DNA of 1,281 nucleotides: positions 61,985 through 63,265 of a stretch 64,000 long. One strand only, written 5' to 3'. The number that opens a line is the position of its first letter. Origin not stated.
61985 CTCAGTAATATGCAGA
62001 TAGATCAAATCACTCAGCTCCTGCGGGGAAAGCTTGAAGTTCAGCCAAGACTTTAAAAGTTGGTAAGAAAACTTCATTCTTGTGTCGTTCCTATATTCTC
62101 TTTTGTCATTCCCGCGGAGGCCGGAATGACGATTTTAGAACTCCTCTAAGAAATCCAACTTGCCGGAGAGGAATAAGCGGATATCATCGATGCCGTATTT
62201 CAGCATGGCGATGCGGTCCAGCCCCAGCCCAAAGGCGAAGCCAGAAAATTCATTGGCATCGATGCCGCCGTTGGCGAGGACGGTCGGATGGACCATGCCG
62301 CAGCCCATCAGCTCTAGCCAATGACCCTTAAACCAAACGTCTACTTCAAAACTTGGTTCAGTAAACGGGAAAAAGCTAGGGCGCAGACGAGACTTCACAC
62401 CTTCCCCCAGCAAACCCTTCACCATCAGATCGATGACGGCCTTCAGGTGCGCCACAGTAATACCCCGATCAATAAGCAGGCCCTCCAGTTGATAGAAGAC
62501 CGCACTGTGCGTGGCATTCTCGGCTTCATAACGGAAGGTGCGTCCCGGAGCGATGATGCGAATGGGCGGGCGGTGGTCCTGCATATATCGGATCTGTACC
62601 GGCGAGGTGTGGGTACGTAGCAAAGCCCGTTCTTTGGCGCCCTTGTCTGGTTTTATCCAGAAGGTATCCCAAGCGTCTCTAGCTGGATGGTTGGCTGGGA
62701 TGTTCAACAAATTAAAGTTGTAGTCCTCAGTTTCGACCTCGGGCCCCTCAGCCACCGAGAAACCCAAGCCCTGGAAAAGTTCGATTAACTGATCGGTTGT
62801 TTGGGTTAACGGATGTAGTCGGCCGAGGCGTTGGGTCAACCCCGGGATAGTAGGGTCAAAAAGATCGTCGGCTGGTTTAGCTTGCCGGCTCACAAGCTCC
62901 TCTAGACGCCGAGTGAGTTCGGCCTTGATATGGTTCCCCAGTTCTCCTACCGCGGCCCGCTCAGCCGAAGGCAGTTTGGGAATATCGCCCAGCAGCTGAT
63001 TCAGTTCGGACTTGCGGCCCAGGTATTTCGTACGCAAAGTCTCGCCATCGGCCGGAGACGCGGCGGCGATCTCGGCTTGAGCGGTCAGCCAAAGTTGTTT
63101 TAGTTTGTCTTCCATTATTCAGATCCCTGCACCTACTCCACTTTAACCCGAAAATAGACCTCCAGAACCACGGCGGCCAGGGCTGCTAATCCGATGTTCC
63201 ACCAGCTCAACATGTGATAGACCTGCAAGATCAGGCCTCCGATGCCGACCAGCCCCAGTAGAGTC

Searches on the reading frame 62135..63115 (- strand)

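Call 67: search_protein_families(library=pfam, proteins=[window:62135-63115:-], max_evalue=0.00001)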
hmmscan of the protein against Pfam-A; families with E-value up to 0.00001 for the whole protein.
window:62135-63115:- (326 aa): 2 families
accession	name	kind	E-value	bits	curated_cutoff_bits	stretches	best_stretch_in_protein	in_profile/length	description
PF01409.25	tRNA-synt_2d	-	6.9e-94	314.4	19.8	1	87-326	3-246/246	tRNA synthetases class II core domain (F)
PF02912.23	Phe_tRNA-synt_N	-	3.1e-12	46.7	22.3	1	23-74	5-56/69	Aminoacyl tRNA synthetase class II, N-terminal domain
